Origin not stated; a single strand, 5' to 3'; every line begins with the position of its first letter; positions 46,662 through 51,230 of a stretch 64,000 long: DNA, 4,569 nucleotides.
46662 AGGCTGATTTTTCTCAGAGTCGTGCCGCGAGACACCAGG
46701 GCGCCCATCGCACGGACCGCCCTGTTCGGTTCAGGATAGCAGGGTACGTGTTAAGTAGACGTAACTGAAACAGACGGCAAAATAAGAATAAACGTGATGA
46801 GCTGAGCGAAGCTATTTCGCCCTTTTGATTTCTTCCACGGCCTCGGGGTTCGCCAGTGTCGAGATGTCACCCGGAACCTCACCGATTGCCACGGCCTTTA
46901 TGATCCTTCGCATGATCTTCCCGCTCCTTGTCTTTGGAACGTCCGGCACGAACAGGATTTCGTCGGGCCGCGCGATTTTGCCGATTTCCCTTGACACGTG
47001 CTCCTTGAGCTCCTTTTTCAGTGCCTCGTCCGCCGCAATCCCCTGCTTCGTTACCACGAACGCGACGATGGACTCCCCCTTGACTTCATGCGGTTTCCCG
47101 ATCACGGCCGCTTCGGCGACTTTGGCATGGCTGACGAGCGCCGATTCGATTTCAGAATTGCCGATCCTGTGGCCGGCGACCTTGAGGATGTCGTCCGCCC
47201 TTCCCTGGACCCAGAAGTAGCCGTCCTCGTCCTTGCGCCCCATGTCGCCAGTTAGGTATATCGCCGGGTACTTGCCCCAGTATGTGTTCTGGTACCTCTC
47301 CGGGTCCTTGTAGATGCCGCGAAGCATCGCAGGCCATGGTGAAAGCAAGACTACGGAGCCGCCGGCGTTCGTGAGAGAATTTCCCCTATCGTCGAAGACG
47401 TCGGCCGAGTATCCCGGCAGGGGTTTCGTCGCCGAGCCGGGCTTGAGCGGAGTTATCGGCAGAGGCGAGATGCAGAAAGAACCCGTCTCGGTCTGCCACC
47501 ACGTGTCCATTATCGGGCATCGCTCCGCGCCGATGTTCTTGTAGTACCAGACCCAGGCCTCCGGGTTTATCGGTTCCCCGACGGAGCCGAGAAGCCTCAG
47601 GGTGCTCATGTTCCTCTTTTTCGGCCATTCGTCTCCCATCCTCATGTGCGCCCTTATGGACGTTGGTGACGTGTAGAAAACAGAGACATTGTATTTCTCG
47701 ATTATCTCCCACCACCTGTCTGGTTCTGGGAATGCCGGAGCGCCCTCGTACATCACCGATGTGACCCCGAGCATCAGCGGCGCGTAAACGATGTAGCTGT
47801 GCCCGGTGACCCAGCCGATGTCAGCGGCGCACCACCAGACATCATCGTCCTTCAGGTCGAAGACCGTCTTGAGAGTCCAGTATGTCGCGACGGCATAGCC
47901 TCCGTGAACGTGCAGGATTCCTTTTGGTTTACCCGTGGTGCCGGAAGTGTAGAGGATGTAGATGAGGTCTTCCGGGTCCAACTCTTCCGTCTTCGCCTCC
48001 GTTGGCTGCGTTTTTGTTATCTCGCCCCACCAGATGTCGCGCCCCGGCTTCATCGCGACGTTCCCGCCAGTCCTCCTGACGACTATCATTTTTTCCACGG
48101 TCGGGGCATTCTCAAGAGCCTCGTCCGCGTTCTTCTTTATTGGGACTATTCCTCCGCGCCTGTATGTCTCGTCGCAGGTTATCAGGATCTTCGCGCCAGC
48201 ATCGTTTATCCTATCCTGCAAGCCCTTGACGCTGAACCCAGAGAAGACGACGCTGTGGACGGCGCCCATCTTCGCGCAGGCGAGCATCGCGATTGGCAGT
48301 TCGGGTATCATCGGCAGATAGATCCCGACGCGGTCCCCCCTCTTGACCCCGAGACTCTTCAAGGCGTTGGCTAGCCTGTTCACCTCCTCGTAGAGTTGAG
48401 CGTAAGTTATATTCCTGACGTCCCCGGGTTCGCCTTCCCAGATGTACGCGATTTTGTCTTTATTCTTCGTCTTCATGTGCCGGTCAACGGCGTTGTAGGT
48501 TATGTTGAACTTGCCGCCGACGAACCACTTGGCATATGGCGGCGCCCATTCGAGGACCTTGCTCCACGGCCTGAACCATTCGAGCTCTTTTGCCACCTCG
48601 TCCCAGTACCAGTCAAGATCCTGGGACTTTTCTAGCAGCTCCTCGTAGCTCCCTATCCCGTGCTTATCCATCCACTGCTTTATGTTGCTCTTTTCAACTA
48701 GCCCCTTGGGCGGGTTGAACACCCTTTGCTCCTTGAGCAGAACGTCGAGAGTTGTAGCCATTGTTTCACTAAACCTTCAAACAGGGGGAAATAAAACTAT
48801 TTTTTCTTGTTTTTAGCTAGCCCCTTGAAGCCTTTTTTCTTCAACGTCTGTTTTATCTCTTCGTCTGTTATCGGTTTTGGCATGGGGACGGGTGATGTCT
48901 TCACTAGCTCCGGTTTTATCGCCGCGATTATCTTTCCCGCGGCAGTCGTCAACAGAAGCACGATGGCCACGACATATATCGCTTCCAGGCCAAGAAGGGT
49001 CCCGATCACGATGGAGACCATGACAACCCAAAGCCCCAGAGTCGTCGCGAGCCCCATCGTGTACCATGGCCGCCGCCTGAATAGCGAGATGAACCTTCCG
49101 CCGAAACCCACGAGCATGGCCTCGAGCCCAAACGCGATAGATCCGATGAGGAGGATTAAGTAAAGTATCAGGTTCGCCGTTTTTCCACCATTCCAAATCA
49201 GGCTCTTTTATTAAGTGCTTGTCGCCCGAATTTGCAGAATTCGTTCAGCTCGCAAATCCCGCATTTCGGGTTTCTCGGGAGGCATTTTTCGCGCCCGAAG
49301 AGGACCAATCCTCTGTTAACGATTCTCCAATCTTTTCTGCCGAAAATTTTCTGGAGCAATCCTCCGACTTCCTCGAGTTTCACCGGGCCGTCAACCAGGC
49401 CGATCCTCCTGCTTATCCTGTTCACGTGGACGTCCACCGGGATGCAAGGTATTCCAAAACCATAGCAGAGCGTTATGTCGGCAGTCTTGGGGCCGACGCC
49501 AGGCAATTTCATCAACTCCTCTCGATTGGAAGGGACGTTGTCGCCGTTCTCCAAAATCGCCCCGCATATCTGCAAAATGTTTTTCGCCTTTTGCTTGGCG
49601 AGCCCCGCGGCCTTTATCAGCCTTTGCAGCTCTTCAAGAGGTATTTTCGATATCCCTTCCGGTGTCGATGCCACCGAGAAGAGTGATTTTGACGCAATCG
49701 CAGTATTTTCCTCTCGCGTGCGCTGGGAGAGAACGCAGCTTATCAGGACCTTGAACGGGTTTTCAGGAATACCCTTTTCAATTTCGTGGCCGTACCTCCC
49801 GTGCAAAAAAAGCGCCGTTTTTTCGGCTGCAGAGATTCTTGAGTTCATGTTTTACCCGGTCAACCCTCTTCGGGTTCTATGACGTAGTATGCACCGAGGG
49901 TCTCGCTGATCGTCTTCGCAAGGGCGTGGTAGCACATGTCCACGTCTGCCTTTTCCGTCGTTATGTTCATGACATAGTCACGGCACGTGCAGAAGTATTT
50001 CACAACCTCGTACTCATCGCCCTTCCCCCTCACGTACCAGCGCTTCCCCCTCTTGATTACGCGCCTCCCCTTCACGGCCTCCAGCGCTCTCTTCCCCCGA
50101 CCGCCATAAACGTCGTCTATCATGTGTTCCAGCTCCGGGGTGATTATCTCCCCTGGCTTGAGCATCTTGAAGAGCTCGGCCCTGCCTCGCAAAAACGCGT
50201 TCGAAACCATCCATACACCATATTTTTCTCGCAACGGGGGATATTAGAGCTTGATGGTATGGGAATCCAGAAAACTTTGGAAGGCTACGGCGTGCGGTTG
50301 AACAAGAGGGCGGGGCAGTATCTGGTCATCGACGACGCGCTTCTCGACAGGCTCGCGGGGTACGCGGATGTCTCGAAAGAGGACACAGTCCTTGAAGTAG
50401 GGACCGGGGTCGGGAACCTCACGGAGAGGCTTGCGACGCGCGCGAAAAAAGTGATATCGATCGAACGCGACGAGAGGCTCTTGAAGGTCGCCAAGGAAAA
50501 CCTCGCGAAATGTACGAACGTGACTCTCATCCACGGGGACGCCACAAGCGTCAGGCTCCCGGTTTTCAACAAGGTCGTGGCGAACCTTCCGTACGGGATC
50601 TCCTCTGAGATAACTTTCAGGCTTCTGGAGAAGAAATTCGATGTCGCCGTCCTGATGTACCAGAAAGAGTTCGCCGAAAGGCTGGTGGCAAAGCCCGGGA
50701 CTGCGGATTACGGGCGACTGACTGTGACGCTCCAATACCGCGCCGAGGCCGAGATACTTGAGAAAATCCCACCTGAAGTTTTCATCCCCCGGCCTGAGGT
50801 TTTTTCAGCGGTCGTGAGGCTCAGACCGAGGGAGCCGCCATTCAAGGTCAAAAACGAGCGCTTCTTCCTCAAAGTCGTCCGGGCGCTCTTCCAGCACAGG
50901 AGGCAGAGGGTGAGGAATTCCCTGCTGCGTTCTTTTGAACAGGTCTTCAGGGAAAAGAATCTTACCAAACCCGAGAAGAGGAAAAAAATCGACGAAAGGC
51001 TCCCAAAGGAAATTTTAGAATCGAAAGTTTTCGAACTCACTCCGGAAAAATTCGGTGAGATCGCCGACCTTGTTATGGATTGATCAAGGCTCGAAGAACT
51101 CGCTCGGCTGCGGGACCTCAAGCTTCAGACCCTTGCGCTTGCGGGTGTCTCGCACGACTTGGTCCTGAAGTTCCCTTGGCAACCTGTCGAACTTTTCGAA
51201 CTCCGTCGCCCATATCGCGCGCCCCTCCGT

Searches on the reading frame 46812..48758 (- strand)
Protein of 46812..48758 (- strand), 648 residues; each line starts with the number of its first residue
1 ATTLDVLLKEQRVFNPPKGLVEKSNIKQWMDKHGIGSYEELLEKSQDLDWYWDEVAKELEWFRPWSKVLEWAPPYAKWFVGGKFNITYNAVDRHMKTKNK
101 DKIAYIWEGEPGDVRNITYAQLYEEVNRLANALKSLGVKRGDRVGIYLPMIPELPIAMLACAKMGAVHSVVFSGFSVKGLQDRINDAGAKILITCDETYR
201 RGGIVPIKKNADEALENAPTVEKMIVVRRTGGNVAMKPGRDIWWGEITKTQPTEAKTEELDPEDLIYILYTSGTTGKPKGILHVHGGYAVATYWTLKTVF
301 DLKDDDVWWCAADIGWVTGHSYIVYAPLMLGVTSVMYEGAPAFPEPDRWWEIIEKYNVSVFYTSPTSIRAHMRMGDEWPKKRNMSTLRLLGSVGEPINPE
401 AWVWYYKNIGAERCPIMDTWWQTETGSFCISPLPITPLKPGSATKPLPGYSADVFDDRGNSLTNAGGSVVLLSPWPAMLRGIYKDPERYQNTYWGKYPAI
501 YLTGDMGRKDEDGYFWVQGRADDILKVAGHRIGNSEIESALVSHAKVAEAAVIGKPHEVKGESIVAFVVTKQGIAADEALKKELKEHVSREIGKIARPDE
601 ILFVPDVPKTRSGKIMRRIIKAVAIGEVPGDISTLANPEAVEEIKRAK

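Call 27: search_protein_families(library=ncbifam, proteins=[window:46812-48758:-], max_evalue=0.00001)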
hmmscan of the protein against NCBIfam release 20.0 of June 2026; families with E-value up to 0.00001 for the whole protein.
window:46812-48758:- (648 aa): 103 families (the best 25 are shown)
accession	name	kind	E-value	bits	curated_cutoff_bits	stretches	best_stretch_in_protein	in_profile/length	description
NF001208.0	PRK00174.1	subfamily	6.6e-288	956.4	657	1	8-647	6-644/649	acetate--CoA ligase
TIGR02188.1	Ac_CoA_lig_AcsA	equivalog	8.5e-279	926.1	724.95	1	36-646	5-628/629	acetate--CoA ligase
NF007815.0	PRK10524.1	equivalog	1.6e-179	598.4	955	1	37-647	3-626/629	propionate--CoA ligase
NF003313.0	PRK04319.1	equivalog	3.2e-170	567.2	729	1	76-636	35-573/574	acetate--CoA ligase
TIGR02316.1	propion_prpE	equivalog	1.4e-169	565.7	827.4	1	37-647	2-625/628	propionate--CoA ligase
NF002937.0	PRK03584.1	subfamily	7.4e-112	374.7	639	1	11-646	5-650/657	acetoacetate--CoA ligase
NF047394.1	AcylCoAsynMbcS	equivalog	1.9e-89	300.7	850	1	83-620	11-516/525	acyl-CoA synthetase MbcS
TIGR01217.1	ac_ac_CoA_syn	equivalog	1.1e-85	288.2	520.9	1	10-642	3-642/652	acetoacetate--CoA ligase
NF004837.0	PRK06187.1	subfamily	5.3e-82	275.8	476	1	87-622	9-520/531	long-chain-fatty-acid--CoA ligase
TIGR02262.1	benz_CoA_lig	subfamily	3.7e-72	243.7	375.25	1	83-619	2-504/508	benzoate-CoA ligase family protein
NF005714.0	PRK07529.1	subfamily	1.2e-63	215.4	632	1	100-631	46-583/640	acyl-CoA synthetase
NF006182.0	PRK08316.1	subfamily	1.6e-57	195.2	663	1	93-621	18-514/523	fatty acyl-CoA synthetase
NF053567.1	HBDA_AROS1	equivalog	1.2e-55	188.9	1000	1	114-617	37-512/523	3-hydroxybenzoate--CoA ligase HbdA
TIGR03208.1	cyc_hxne_CoA_lg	equivalog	2.1e-51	175.3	792.3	1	101-617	37-533/538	cyclohexanecarboxylate-CoA ligase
NF006181.0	PRK08314.1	subfamily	4.2e-50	170.5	705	1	115-621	48-551/563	long-chain-fatty-acid--CoA ligase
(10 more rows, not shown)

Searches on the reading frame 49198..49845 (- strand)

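Call 47: search_protein_families(library=pfam, proteins=[window:49198-49845:-], max_evalue=0.0001)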
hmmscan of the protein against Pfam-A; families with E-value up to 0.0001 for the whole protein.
window:49198-49845:- (215 aa): 3 families
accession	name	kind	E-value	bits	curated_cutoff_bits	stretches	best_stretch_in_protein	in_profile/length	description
PF00730.31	HhH-GPD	-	1.1e-18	68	26.2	1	35-154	1-92/108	HhH-GPD superfamily base excision DNA repair protein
PF00633.29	HHH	-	7.3e-08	32.3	24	1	105-128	7-30/30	Helix-hairpin-helix motif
PF10576.14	EndIII_4Fe-2S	-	5.9e-06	26.8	20.5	1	188-204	1-17/17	Iron-sulfur binding domain of endonuclease III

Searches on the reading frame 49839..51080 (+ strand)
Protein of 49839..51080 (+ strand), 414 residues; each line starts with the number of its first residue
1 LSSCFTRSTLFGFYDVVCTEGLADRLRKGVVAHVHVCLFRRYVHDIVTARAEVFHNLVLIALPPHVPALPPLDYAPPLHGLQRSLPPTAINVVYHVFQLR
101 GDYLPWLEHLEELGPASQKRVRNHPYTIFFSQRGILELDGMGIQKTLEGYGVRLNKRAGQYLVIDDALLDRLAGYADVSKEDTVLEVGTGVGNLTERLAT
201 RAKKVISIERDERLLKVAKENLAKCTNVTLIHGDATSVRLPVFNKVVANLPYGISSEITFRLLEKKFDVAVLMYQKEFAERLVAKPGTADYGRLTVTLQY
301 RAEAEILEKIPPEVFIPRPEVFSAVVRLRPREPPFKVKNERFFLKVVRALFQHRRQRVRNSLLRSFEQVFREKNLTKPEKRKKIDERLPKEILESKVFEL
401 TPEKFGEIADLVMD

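Call 47: search_protein_families(library=pfam, proteins=[window:49839-51080:+], max_evalue=0.0001)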
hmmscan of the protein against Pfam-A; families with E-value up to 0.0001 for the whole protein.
window:49839-51080:+ (414 aa): 5 families
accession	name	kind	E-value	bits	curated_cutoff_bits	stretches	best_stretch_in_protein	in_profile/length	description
PF00398.26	RrnaAD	-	2.7e-57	194.3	24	1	153-376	3-237/263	Ribosomal RNA adenine dimethylase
PF13649.12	Methyltransf_25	-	1e-08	36.2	27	1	184-248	1-70/97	Methyltransferase domain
PF13847.12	Methyltransf_31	-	5e-08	33.2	27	1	180-249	3-81/145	Methyltransferase domain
PF08241.18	Methyltransf_11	-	4.3e-06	27.7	21.2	1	185-241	1-57/95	Methyltransferase domain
PF01135.25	PCMT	-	7.7e-06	26.3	20.3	1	174-235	67-133/210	Protein-L-isoaspartate(D-aspartate) O-methyltransferase (PCMT)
